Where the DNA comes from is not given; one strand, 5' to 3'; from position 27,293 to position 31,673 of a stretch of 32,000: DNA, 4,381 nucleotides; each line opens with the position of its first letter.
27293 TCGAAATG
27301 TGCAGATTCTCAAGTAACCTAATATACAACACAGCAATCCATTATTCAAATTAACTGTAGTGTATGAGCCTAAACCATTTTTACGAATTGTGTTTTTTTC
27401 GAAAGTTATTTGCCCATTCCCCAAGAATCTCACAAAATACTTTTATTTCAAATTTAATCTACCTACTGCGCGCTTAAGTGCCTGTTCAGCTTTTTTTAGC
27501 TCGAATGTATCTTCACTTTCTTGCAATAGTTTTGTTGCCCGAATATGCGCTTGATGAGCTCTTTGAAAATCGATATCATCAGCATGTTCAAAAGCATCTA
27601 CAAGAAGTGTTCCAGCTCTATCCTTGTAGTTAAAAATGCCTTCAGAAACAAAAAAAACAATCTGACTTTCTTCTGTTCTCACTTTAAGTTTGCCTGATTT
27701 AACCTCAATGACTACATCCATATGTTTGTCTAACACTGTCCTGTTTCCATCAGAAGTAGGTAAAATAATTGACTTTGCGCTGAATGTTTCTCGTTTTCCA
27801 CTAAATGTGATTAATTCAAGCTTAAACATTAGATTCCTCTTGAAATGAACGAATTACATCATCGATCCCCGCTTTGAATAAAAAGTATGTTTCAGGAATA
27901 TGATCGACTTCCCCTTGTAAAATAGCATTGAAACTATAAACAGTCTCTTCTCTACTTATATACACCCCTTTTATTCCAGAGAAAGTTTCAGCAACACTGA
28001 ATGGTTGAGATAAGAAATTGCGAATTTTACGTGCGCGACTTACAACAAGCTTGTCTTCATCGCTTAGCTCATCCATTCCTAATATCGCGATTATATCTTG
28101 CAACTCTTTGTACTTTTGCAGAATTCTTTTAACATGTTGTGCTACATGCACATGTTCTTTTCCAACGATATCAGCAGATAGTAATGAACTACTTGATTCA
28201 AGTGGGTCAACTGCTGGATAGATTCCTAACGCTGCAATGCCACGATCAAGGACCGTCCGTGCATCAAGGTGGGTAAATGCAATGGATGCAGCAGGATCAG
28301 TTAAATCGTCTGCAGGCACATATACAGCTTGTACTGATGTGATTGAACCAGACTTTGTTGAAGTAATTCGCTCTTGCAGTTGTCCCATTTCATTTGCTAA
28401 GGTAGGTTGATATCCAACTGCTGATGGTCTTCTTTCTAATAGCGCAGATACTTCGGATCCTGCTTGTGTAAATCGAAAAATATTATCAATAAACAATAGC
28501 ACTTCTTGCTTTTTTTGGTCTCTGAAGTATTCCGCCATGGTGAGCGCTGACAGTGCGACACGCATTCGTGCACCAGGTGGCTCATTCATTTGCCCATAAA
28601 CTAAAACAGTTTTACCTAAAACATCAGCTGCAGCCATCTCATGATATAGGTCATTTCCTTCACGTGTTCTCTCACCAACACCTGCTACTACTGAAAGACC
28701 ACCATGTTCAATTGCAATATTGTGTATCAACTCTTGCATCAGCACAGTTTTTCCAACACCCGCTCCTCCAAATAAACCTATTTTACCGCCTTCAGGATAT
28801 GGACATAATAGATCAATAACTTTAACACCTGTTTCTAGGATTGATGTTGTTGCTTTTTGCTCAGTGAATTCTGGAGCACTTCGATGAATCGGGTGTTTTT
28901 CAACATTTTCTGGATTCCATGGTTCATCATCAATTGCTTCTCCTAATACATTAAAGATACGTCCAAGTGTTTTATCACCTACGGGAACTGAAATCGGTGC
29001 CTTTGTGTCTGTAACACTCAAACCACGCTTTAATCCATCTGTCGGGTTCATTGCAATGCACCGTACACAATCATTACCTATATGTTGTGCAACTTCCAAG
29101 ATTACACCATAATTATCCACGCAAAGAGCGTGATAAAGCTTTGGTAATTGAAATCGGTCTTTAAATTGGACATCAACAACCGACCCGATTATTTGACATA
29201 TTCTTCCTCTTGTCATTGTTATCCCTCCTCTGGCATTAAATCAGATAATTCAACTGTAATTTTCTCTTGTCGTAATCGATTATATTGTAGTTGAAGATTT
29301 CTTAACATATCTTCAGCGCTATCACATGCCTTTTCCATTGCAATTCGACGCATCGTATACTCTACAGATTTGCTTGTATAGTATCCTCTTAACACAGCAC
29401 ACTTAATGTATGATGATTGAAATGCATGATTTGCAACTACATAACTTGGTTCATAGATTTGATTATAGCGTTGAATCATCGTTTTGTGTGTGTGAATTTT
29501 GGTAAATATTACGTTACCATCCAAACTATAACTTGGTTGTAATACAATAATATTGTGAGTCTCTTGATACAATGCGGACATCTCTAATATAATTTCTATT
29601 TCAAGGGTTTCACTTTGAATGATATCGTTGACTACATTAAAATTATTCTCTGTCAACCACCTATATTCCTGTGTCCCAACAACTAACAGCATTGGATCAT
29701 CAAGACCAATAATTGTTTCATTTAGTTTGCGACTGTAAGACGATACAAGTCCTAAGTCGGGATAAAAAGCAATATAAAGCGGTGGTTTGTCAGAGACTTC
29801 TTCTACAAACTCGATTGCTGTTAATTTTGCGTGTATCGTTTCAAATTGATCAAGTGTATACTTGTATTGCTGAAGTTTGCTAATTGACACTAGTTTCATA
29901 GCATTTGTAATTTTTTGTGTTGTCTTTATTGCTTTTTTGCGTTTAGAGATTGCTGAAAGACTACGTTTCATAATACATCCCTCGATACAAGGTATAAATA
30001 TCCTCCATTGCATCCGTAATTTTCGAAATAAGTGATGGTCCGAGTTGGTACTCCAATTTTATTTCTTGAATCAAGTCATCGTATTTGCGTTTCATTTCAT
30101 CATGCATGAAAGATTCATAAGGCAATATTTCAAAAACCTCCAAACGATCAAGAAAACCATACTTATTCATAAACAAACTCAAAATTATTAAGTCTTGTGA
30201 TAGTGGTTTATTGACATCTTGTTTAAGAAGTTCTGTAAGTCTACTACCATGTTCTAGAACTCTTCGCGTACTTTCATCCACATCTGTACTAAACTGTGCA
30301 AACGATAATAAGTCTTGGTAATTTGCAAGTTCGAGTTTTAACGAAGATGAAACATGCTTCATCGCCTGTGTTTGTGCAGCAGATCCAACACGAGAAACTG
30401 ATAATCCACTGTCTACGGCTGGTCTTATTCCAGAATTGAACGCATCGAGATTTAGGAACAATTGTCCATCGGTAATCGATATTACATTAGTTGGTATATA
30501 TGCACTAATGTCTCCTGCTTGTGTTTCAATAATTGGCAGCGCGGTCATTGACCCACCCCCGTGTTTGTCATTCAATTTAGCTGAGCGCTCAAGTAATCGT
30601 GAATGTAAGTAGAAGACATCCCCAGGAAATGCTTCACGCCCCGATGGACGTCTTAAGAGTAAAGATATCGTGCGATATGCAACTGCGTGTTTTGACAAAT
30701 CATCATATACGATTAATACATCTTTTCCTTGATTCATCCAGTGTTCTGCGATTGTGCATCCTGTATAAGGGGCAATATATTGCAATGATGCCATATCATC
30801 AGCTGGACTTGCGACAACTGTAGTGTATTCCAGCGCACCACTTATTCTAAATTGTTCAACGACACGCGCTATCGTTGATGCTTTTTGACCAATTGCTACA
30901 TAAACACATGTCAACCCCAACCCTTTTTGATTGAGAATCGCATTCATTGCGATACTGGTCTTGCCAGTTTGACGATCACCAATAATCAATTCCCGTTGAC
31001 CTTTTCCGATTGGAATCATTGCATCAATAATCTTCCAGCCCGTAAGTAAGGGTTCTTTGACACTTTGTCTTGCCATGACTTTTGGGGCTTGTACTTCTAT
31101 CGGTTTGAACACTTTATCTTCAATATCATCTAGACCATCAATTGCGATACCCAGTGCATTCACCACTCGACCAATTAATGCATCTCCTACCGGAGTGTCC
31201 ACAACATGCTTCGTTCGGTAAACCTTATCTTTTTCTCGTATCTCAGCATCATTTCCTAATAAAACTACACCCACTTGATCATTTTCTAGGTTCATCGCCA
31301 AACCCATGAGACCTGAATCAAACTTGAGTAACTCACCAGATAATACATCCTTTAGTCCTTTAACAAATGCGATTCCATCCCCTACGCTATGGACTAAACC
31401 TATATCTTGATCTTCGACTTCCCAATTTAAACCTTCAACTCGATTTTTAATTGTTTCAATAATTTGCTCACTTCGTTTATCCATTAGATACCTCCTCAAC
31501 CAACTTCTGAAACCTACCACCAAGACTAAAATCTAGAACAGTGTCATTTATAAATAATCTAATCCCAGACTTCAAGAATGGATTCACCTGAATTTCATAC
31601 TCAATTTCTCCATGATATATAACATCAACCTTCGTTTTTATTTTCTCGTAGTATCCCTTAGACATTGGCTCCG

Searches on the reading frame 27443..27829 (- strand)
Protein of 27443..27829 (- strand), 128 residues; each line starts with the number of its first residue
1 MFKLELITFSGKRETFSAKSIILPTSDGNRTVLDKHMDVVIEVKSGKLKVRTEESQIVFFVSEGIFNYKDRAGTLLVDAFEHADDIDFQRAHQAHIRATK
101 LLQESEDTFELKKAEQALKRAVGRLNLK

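Call 16: search_protein_families(library=pfam, proteins=[window:27443-27829:-], max_evalue=0.001)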
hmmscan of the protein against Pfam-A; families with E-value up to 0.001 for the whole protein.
window:27443-27829:- (128 aa): 2 families
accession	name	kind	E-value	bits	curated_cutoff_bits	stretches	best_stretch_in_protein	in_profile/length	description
PF02823.21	ATP-synt_DE_N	-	3.5e-11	43.4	27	1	2-79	1-79/80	ATP synthase, Delta/Epsilon chain, beta-sandwich domain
PF00401.25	ATP-synt_DE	-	9.7e-10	38.9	24.6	1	84-126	1-44/47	ATP synthase, Delta/Epsilon chain, long alpha-helix domain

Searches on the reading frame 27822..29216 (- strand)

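Call 16: search_protein_families(library=pfam, proteins=[window:27822-29216:-], max_evalue=0.001)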
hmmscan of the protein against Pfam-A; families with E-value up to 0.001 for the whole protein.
window:27822-29216:- (464 aa): 4 families
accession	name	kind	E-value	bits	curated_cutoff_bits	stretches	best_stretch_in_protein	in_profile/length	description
PF00006.31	ATP-synt_ab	-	1.8e-70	237.3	29.5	1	130-343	1-213/213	ATP synthase alpha/beta family, nucleotide-binding domain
PF22919.1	ATP-synt_VA_C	-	1.5e-17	63.9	24.7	1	349-438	6-98/101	C-terminal domain of V and A type ATP synthase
PF02874.29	ATP-synt_ab_N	-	8.7e-17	61.9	20.9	1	6-71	1-68/69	ATP synthase alpha/beta family, beta-barrel domain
PF18269.6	T3SS_ATPase_C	-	0.00033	20.9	22.7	1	351-410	1-61/72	T3SS EscN ATPase C-terminal domain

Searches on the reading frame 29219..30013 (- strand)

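Call 16: search_protein_families(library=pfam, proteins=[window:29219-30013:-], max_evalue=0.001)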
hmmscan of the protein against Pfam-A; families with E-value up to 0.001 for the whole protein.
window:29219-30013:- (264 aa): 1 family
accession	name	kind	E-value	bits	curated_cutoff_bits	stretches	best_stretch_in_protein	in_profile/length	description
PF00231.24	ATP-synt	-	2.8e-30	106.4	39.9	1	18-259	1-278/285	ATP synthase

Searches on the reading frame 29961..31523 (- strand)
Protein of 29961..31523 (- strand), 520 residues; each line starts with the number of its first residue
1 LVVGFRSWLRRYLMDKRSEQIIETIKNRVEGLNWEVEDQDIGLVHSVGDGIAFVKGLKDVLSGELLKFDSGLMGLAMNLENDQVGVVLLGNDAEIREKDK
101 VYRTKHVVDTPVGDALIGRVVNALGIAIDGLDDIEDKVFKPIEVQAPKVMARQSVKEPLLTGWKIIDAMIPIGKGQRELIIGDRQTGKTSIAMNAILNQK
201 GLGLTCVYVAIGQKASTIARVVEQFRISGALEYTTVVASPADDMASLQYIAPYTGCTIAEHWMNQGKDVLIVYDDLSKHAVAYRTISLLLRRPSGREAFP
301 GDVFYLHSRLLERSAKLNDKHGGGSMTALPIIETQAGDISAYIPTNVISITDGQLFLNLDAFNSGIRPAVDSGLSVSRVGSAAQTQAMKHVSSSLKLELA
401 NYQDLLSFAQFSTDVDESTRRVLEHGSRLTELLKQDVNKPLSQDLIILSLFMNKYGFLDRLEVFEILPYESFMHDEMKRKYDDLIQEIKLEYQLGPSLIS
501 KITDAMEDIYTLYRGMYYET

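Call 16: search_protein_families(library=pfam, proteins=[window:29961-31523:-], max_evalue=0.001)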
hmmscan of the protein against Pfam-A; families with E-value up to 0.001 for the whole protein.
window:29961-31523:- (520 aa): 3 families
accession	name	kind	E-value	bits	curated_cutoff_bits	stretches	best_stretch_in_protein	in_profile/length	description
PF00006.31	ATP-synt_ab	-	2.6e-78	262.9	29.5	1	162-377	1-213/213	ATP synthase alpha/beta family, nucleotide-binding domain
PF00306.32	ATP-synt_ab_C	-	7.4e-33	114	27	1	384-508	1-125/126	ATP synthase alpha/beta chain, C terminal domain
PF02874.29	ATP-synt_ab_N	-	1.4e-12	48.3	20.9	1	39-104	3-68/69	ATP synthase alpha/beta family, beta-barrel domain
